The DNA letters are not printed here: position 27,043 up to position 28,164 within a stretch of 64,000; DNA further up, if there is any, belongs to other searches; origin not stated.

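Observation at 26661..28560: Three-gene operon (TM-anchored protein, SDR epimerase/dehydratase, ComF-like phosphoribosyltransferase) inserted just upstream of terS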

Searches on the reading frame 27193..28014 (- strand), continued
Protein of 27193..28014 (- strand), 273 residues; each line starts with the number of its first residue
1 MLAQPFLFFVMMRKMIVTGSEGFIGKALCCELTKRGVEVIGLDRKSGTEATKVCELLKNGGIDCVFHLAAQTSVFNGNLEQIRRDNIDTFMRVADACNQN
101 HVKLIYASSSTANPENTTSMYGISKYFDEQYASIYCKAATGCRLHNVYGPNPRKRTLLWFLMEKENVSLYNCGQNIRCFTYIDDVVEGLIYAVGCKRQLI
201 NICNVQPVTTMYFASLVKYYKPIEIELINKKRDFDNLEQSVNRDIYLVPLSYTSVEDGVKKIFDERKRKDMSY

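Call 37: find_homologous_proteins(query=window:27193-27978:-, max_evalue=1e-10)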
Query window:27193-27978:- (261 aa): 605 proteins with E <= 1e-10 among 796 candidates; the best 120 are listed.
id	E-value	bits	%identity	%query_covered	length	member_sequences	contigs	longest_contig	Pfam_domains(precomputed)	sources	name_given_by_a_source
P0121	5.1e-166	569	95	100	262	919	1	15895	PF04321.24,PF16363.12,PF02719.22,PF01073.26,PF07993.19,PF01370.28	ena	-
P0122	1.1e-165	568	95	100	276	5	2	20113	PF04321.24,PF16363.12,PF02719.22,PF01073.26,PF07993.19,PF01370.28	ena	-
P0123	1.4e-165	567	95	100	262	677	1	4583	PF04321.24,PF16363.12,PF02719.22,PF01073.26,PF07993.19,PF01370.28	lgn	-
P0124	3.7e-161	553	92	100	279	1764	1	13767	PF04321.24,PF16363.12,PF02719.22,PF01073.26,PF07993.19,PF01370.28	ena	-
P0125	4.4e-161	553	93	99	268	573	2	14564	PF04321.24,PF16363.12,PF02719.22,PF01073.26,PF07993.19,PF01370.28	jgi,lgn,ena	-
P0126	3.4e-159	546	97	94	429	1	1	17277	PF00590.26,PF04321.24,PF02719.22,PF01370.28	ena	-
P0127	8.7e-157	538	93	97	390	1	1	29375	PF04321.24,PF16363.12,PF02719.22,PF01073.26,PF07993.19,PF01370.28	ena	-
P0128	1.6e-153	528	88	100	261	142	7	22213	PF04321.24,PF16363.12,PF02719.22,PF01073.26,PF07993.19,PF01370.28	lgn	-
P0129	6.6e-152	522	86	99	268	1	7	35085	PF04321.24,PF16363.12,PF02719.22,PF01073.26,PF07993.19,PF01370.28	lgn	-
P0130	9.7e-152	522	90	96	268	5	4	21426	PF04321.24,PF16363.12,PF02719.22,PF01073.26,PF07993.19,PF01370.28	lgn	-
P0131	1.8e-151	521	88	100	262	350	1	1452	PF04321.24,PF16363.12,PF02719.22,PF01370.28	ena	-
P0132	8.4e-150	516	85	99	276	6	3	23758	PF04321.24,PF16363.12,PF02719.22,PF01073.26,PF07993.19,PF01370.28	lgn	-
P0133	1.3e-149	515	87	98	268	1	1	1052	PF04321.24,PF16363.12,PF02719.22,PF01073.26,PF07993.19,PF01370.28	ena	-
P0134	3.6e-149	514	85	98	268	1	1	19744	PF04321.24,PF16363.12,PF02719.22,PF01073.26,PF07993.19,PF01370.28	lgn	-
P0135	5.9e-147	506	83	99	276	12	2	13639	PF04321.24,PF16363.12,PF02719.22,PF01073.26,PF07993.19,PF01370.28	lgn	-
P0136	2.1e-146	504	84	100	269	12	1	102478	PF04321.24,PF16363.12,PF02719.22,PF01073.26,PF07993.19,PF01370.28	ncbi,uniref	ncbi:NAD-dependent epimerase/dehydratase family protein [Bacteroides salyersiae]|uniref:NAD-dependen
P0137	1.8e-145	501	85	100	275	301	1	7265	PF04321.24,PF16363.12,PF02719.22,PF01073.26,PF07993.19,PF00106.32,PF01370.28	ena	-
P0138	4.1e-145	500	83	100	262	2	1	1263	PF04321.24,PF16363.12,PF02719.22,PF01073.26,PF07993.19,PF01370.28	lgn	-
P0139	7.0e-145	499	85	99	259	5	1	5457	PF04321.24,PF16363.12,PF02719.22,PF01370.28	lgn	-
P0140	7.8e-144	496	84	99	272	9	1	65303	PF04321.24,PF16363.12,PF02719.22,PF01073.26,PF07993.19,PF01370.28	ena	-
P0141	1.7e-142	492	81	98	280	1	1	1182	PF04321.24,PF16363.12,PF02719.22,PF01073.26,PF07993.19,PF01370.28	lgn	-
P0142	4.4e-141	487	84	98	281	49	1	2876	PF04321.24,PF16363.12,PF02719.22,PF01370.28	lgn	-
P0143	1.1e-140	486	84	100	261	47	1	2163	PF04321.24,PF16363.12,PF02719.22,PF01073.26,PF07993.19,PF01370.28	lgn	-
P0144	2.8e-137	475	79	99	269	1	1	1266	PF04321.24,PF16363.12,PF02719.22,PF07993.19,PF01370.28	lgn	-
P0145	1.2e-135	469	85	99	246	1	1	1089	PF04321.24,PF16363.12,PF02719.22,PF01073.26,PF07993.19,PF01370.28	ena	-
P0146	1.8e-130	452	76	100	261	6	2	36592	PF04321.24,PF16363.12,PF02719.22,PF07993.19,PF01370.28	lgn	-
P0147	2.0e-130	452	78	98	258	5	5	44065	PF04321.24,PF16363.12,PF02719.22,PF01073.26,PF07993.19,PF01370.28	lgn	-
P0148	3.3e-130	451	77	100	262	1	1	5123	PF04321.24,PF16363.12,PF02719.22,PF01073.26,PF07993.19,PF01370.28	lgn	-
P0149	8.3e-130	450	77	99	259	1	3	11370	PF04321.24,PF16363.12,PF02719.22,PF01073.26,PF07993.19,PF01370.28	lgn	-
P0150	2.4e-129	449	77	99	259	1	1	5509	PF04321.24,PF16363.12,PF02719.22,PF01073.26,PF07993.19,PF01370.28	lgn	-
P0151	3.5e-129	448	76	100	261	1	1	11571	PF04321.24,PF16363.12,PF02719.22,PF07993.19,PF01370.28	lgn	-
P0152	6.1e-129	447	77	98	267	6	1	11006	PF04321.24,PF16363.12,PF02719.22,PF01073.26,PF07993.19,PF01370.28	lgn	-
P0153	2.1e-128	445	76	99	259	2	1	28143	PF04321.24,PF16363.12,PF02719.22,PF01073.26,PF07993.19,PF01370.28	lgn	-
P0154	3.5e-128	445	76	99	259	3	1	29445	PF04321.24,PF16363.12,PF02719.22,PF01073.26,PF01370.28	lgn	-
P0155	2.0e-126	439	78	96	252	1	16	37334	PF04321.24,PF16363.12,PF02719.22,PF01073.26,PF07993.19,PF01370.28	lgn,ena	-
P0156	3.1e-126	438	76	98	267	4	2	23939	PF04321.24,PF16363.12,PF02719.22,PF01073.26,PF07993.19,PF01370.28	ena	-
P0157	1.3e-125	436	74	96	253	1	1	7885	PF04321.24,PF16363.12,PF02719.22,PF01370.28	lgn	-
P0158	1.5e-125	436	76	100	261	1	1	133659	PF04321.24,PF16363.12,PF02719.22,PF07993.19,PF01370.28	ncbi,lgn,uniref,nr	ncbi:NAD(P)-dependent oxidoreductase [Bacteroides sp.]|uniref:NAD-dependent epimerase/dehydratase fa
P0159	2.6e-125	435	78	96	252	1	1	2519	PF04321.24,PF16363.12,PF02719.22,PF01370.28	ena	-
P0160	1.4e-124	433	75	97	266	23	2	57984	PF04321.24,PF16363.12,PF02719.22,PF01073.26,PF07993.19,PF01370.28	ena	-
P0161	1.7e-124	433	75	98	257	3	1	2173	PF04321.24,PF16363.12,PF02719.22,PF01073.26,PF07993.19,PF01370.28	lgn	-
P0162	6.2e-124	431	74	96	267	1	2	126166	PF04321.24,PF16363.12,PF02719.22,PF01073.26,PF07993.19,PF01370.28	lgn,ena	-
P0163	5.1e-123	428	74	96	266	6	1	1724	PF04321.24,PF16363.12,PF02719.22,PF01370.28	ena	-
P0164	7.8e-123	427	74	96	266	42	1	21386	PF04321.24,PF16363.12,PF02719.22,PF01370.28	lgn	-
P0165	8.1e-123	427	74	96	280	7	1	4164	PF04321.24,PF16363.12,PF02719.22,PF01370.28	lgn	-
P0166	8.4e-123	427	73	98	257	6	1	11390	PF04321.24,PF16363.12,PF02719.22,PF01073.26,PF01370.28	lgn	-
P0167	8.9e-123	427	74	96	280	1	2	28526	PF04321.24,PF16363.12,PF02719.22,PF01370.28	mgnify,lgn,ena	mgnify:FL=1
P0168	1.1e-122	427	80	91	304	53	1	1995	PF01370.28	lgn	-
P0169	2.0e-122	426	74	96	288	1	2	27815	PF04321.24,PF16363.12,PF02719.22,PF01370.28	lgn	-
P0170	3.8e-122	425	74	96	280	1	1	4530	PF04321.24,PF16363.12,PF02719.22,PF01370.28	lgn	-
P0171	5.0e-122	425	74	98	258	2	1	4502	PF04321.24,PF16363.12,PF02719.22,PF01370.28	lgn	-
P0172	1.3e-121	423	75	98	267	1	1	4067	PF04321.24,PF16363.12,PF02719.22,PF07993.19,PF01370.28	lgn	-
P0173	1.6e-121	423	74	96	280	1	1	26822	PF04321.24,PF16363.12,PF02719.22,PF01370.28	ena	-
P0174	6.4e-121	421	74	96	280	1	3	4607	PF04321.24,PF16363.12,PF02719.22,PF01370.28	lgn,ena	-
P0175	1.1e-119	417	84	83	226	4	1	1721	PF04321.24,PF16363.12,PF02719.22,PF01073.26,PF07993.19,PF01370.28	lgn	-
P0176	2.0e-119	416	72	96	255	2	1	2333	PF04321.24,PF16363.12,PF02719.22,PF07993.19,PF01370.28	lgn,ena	-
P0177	5.1e-119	415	74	96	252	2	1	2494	PF04321.24,PF16363.12,PF02719.22,PF01073.26,PF07993.19,PF01370.28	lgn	-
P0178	6.0e-119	415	70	98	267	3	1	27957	PF04321.24,PF16363.12,PF02719.22,PF01370.28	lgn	-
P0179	2.2e-118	413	73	96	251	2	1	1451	PF04321.24,PF16363.12,PF02719.22,PF01073.26,PF07993.19,PF01370.28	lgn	-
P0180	3.5e-118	412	70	98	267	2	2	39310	PF04321.24,PF16363.12,PF02719.22,PF01073.26,PF07993.19,PF01370.28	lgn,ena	-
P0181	4.4e-118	412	71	98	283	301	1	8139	PF04321.24,PF16363.12,PF02719.22,PF01370.28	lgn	-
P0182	6.8e-118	411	69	98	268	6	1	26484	PF04321.24,PF16363.12,PF02719.22,PF01073.26,PF07993.19,PF01370.28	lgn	-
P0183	1.5e-117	410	71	95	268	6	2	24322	PF04321.24,PF16363.12,PF02719.22,PF07993.19,PF01370.28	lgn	-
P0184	2.4e-117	409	69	98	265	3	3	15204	PF04321.24,PF16363.12,PF02719.22,PF07993.19,PF01370.28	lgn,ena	-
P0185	8.1e-117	408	69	98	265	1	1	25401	PF04321.24,PF16363.12,PF02719.22,PF07993.19,PF01370.28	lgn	-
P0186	1.3e-116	407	70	98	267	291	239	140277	PF04321.24,PF16363.12,PF02719.22,PF01073.26,PF07993.19,PF01370.28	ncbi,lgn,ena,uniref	ncbi:NAD-dependent epimerase/dehydratase family protein [Phocaeicola sp.]|uniref:NAD-dependent epime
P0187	1.5e-116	407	69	98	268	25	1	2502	PF04321.24,PF16363.12,PF02719.22,PF01370.28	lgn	-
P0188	3.4e-116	405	72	96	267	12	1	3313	PF04321.24,PF16363.12,PF02719.22,PF07993.19,PF01370.28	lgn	-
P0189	5.3e-116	405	69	97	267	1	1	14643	PF04321.24,PF16363.12,PF02719.22,PF01370.28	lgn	-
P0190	1.5e-113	397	96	69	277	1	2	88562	PF01370.28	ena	-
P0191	7.8e-113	394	93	70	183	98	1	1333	PF01370.28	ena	-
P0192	1.1e-109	384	67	98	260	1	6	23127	PF04321.24,PF16363.12,PF02719.22,PF01073.26,PF07993.19,PF01370.28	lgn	-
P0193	1.4e-109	384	70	97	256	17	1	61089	PF04321.24,PF16363.12,PF02719.22,PF01073.26,PF07993.19,PF01370.28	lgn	-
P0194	1.8e-106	374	66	97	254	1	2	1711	PF04321.24,PF16363.12,PF02719.22,PF01073.26,PF07993.19,PF01370.28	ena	-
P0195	1.9e-106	374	95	66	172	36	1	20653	PF01370.28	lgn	-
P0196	1.4e-105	371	64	97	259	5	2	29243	PF04321.24,PF16363.12,PF02719.22,PF01073.26,PF01370.28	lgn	-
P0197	1.7e-105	370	67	97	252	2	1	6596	PF04321.24,PF16363.12,PF01073.26,PF01370.28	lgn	-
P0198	1.8e-105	370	66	98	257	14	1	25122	PF04321.24,PF16363.12,PF02719.22,PF01073.26,PF07993.19,PF01370.28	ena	-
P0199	2.8e-105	370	65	97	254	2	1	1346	PF04321.24,PF16363.12,PF02719.22,PF01073.26,PF07993.19,PF01370.28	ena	-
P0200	6.3e-105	369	65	97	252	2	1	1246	PF04321.24,PF16363.12,PF02719.22,PF01073.26,PF07993.19,PF01370.28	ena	-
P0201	1.2e-104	368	97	64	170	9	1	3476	PF04321.24,PF16363.12,PF02719.22,PF01073.26,PF07993.19,PF01370.28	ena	-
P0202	3.7e-104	366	65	96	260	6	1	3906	PF04321.24,PF16363.12,PF02719.22,PF01073.26,PF07993.19,PF01370.28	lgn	-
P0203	1.0e-103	365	65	98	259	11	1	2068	PF04321.24,PF16363.12,PF02719.22,PF01073.26,PF01370.28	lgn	-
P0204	1.3e-103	364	65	98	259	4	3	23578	PF04321.24,PF16363.12,PF02719.22,PF01073.26,PF01370.28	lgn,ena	-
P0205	1.5e-103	364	65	97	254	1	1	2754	PF04321.24,PF16363.12,PF02719.22,PF01073.26,PF07993.19,PF01370.28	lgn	-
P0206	2.0e-103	364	87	70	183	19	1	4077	PF01370.28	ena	-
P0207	4.0e-103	363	65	98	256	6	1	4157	PF04321.24,PF16363.12,PF02719.22,PF01370.28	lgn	-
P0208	5.0e-103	362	62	98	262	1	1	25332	PF04321.24,PF16363.12,PF02719.22,PF01073.26,PF07993.19,PF01370.28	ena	-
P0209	2.0e-102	360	64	98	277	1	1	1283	PF04321.24,PF16363.12,PF02719.22,PF01073.26,PF01370.28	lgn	-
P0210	8.0e-102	358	63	98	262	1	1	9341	PF04321.24,PF16363.12,PF02719.22,PF01073.26,PF07993.19,PF01370.28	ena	-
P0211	1.1e-101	358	80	80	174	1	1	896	PF01370.28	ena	-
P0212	3.0e-101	357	64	97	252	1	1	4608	PF04321.24,PF16363.12,PF02719.22,PF01073.26,PF07993.19,PF01370.28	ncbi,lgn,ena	-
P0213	3.3e-100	353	61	96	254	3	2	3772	PF04321.24,PF16363.12,PF02719.22,PF01073.26,PF01370.28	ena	-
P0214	5.2e-100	352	63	98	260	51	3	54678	PF04321.24,PF16363.12,PF02719.22,PF01073.26,PF01370.28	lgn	-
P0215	6.1e-100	352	63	98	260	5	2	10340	PF04321.24,PF16363.12,PF02719.22,PF01073.26,PF01370.28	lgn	-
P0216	6.8e-100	352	61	98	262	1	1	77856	PF04321.24,PF16363.12,PF02719.22,PF01073.26,PF07993.19,PF01370.28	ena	-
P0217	1.9e-98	347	59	98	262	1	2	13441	PF04321.24,PF16363.12,PF02719.22,PF01073.26,PF07993.19,PF01370.28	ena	-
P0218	1.9e-98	347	61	97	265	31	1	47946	PF04321.24,PF16363.12,PF02719.22,PF01073.26,PF07993.19,PF01370.28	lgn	-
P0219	3.2e-98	347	63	96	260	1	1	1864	PF04321.24,PF16363.12,PF02719.22,PF01073.26,PF01370.28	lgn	-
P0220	3.6e-98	346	61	97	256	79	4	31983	PF04321.24,PF16363.12,PF02719.22,PF01370.28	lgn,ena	-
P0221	3.6e-98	346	62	97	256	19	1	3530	PF04321.24,PF16363.12,PF02719.22,PF01370.28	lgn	-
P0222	5.7e-98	346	64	96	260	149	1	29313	PF04321.24,PF16363.12,PF02719.22,PF01073.26,PF07993.19,PF01370.28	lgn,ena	-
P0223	1.7e-97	344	63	98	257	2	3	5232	PF04321.24,PF16363.12,PF02719.22,PF01073.26,PF01370.28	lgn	-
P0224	2.8e-97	344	62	98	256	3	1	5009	PF04321.24,PF16363.12,PF02719.22,PF01073.26,PF01370.28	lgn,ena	-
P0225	9.8e-97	342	62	98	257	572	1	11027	PF04321.24,PF16363.12,PF01073.26,PF01370.28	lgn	-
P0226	1.1e-96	342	60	97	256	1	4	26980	PF04321.24,PF16363.12,PF02719.22,PF01073.26,PF01370.28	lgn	-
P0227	2.1e-96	341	60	97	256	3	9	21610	PF04321.24,PF16363.12,PF02719.22,PF01073.26,PF01370.28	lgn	-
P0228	3.6e-96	340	63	98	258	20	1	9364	PF04321.24,PF16363.12,PF02719.22,PF01073.26,PF01370.28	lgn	-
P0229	3.9e-96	340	59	96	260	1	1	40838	PF04321.24,PF16363.12,PF02719.22,PF01073.26,PF07993.19,PF01370.28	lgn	-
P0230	8.2e-96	339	62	96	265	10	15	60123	PF04321.24,PF16363.12,PF02719.22,PF01073.26,PF01370.28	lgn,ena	-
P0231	1.0e-95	338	63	94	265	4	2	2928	PF04321.24,PF16363.12,PF02719.22,PF07993.19,PF01370.28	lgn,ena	-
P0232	1.7e-95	338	63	94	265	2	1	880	PF04321.24,PF16363.12,PF02719.22,PF01073.26,PF07993.19,PF01370.28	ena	-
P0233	2.3e-95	337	61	97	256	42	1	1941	PF04321.24,PF16363.12,PF02719.22,PF01370.28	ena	-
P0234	2.3e-95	337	62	96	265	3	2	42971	PF04321.24,PF16363.12,PF02719.22,PF01073.26,PF07993.19,PF01370.28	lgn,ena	-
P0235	3.1e-95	337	62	98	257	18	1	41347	PF04321.24,PF16363.12,PF01370.28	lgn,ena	-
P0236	3.5e-95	337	62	98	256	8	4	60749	PF04321.24,PF16363.12,PF02719.22,PF01073.26,PF01370.28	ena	-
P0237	3.7e-95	337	61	97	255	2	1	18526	PF04321.24,PF16363.12,PF02719.22,PF01073.26,PF01370.28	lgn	-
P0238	3.8e-95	337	60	96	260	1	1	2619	PF04321.24,PF16363.12,PF02719.22,PF01073.26,PF01370.28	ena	-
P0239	1.2e-94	335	60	96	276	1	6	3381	PF04321.24,PF16363.12,PF01073.26,PF07993.19,PF01370.28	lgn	-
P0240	1.5e-94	335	61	96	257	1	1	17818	PF04321.24,PF16363.12,PF02719.22,PF01073.26,PF07993.19,PF01370.28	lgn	-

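Call 38: find_encoding_contigs(protein=P0186, flank=10000, max_places=3)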
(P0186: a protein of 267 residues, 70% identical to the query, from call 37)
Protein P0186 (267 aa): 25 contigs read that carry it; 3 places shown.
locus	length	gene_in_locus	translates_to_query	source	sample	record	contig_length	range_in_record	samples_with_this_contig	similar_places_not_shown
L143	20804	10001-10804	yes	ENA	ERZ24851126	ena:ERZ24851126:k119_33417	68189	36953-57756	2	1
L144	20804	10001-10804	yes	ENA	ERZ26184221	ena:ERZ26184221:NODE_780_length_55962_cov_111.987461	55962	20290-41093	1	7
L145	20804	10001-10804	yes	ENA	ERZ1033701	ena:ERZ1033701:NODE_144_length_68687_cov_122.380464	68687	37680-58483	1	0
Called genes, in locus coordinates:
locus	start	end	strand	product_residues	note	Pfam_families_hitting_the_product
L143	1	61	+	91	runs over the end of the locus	-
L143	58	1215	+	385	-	PF00270:DEAD, PF04851:ResIII, PF00271:Helicase_C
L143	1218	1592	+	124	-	PF05866:RusA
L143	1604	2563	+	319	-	PF14297:Lin1244_N, PF25200:DUF7833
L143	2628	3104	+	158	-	PF20338:DUF6633 (weak)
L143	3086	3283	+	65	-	-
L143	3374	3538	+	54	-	-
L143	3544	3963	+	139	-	PF14058:PcfK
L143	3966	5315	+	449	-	PF14284:PcfJ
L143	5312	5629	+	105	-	-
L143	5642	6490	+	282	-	-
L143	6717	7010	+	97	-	-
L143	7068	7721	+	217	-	-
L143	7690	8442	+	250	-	PF20691:TAGT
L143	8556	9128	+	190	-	-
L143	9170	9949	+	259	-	PF12083:DUF3560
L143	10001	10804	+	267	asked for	PF01073:3Beta_HSD (faint), PF01370:Epimerase, PF04321:RmlD_sub_bind, PF07993:NAD_binding_4 (faint), PF02719:Polysacc_synt_2 (weak), PF16363:GDP_Man_Dehyd (weak)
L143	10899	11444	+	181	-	PF03592:Terminase_2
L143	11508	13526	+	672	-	PF04466:Terminase_3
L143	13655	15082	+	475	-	PF04860:Phage_portal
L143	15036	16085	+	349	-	PF14353:CpXC (faint)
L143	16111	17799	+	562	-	PF05065:Phage_capsid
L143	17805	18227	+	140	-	PF09787:Golgin_A5 (weak)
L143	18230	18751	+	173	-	-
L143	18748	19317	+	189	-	-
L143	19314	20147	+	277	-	-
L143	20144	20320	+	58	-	-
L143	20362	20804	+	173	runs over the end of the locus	-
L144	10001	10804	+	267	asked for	PF01073:3Beta_HSD (faint), PF01370:Epimerase, PF04321:RmlD_sub_bind, PF07993:NAD_binding_4 (faint), PF02719:Polysacc_synt_2 (weak), PF16363:GDP_Man_Dehyd (weak)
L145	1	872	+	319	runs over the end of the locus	PF14297:Lin1244_N, PF25200:DUF7833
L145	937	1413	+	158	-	PF20338:DUF6633 (weak)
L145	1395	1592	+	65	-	-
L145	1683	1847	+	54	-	-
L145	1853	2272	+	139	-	PF14058:PcfK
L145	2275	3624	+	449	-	PF14284:PcfJ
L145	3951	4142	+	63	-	-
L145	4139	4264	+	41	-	-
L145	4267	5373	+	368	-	PF02899:Phage_int_SAM_1 (weak), PF00589:Phage_integrase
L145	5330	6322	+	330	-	-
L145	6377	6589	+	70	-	-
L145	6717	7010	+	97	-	-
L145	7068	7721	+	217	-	-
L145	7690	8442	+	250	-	PF20691:TAGT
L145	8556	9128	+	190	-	-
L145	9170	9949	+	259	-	PF12083:DUF3560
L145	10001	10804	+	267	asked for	PF01073:3Beta_HSD (faint), PF01370:Epimerase, PF04321:RmlD_sub_bind, PF07993:NAD_binding_4 (faint), PF02719:Polysacc_synt_2 (weak), PF16363:GDP_Man_Dehyd (weak)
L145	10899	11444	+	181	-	PF03592:Terminase_2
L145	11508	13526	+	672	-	PF04466:Terminase_3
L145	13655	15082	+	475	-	PF04860:Phage_portal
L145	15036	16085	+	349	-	PF14353:CpXC (faint)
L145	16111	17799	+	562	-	PF05065:Phage_capsid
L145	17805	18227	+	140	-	PF09787:Golgin_A5 (weak)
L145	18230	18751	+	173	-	-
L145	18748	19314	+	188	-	-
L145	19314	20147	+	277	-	-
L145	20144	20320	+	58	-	-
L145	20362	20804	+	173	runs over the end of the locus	-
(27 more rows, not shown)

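Call 68: get_annotated_region(hit=H1, flank=6000)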
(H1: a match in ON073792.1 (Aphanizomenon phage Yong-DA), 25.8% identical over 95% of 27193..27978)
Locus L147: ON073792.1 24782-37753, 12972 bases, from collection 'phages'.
description: Aphanizomenon phage Yong-DA, complete genome.
organism: Aphanizomenon phage Yong-DA (NCBI taxid 2932864)
taxonomy: Viruses
host: -; source: Aphanizomenon flos-aquae; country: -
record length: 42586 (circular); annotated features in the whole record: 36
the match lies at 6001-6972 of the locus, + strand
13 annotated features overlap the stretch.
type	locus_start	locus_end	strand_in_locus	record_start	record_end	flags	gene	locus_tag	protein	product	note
CDS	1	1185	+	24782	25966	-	-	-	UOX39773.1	DegT/DnrJ/EryC1/StrS aminotransferase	-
CDS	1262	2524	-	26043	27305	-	-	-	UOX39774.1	O-antigen polysaccharide polymerase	O-antigen polysaccharide polymerase Wzy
CDS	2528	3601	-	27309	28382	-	-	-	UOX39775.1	putative transmembrane protein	putative transmembrane protein Wzc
CDS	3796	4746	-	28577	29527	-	-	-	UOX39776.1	glycosyltransferase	-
CDS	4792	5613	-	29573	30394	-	-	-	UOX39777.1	exopolysaccharide biosynthesis protein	Exopolysaccharide biosynthesis protein YbjH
CDS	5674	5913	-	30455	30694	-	-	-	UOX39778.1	hypothetical protein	-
CDS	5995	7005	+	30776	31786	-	-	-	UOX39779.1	NAD dependent epimerase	-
CDS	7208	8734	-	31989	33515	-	-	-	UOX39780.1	NAD dependent epimerase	-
CDS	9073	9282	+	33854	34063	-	-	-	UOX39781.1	hypothetical protein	-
CDS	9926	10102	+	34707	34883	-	-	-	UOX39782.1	ribbon-helix-helix protein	-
CDS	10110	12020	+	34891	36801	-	-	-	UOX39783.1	replication protein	-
CDS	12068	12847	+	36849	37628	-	-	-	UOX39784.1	ParA family protein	-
CDS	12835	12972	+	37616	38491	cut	-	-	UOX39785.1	ParB family protein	-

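Call 69: get_annotated_region(hit=H30, flank=6000)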
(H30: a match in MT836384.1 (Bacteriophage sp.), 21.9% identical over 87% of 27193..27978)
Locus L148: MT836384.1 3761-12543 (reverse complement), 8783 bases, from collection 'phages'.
description: UNVERIFIED: Bacteriophage sp. clone scaffold_2070 genomic sequence.
organism: Bacteriophage sp. (NCBI taxid 38018)
taxonomy: Viruses
host: -; source: human fecal samples; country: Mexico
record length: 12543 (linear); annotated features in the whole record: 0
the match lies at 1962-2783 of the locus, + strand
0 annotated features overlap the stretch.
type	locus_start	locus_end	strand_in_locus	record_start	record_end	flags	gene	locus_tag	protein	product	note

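Call 76: predict_structure(alignment_id=A3)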
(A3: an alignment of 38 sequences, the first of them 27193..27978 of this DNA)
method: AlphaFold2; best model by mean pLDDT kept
length: 261 residues; sequences in the alignment: 38
mean_pLDDT: 87.5   pTM: 0.87
mean pLDDT of the five models: 87.5, 87.5, 86.0, 83.9, 81.8
residues with pLDDT >= 90: 174; 70-90: 55; 50-70: 17; < 50: 15
segments of 3 or more residues with pLDDT < 50: 60-62, 99-109
pLDDT, mean of each block of 10 residues (from residue 1): 93 95 97 88 95 82 62 84 96 77 44 79 95 90 90 94 94 97 95 95 96 92 79 94 97 77 45
secondary structure, 60 per line:
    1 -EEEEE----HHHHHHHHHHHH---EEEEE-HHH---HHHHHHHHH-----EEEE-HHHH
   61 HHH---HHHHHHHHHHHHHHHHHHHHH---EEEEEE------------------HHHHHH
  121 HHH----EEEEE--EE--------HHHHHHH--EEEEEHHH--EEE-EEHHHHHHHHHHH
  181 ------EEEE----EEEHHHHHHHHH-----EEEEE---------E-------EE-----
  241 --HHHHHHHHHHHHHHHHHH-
elements in order: E2-6 H11-22 E26-30 H38-46 E52-55 H57-63 H67-87 E91-96 H115-123 E128-132 H145-151 E154-158 E164-166 H170-180 E187-190 E195-197 H198-206 E212-216 H243-260
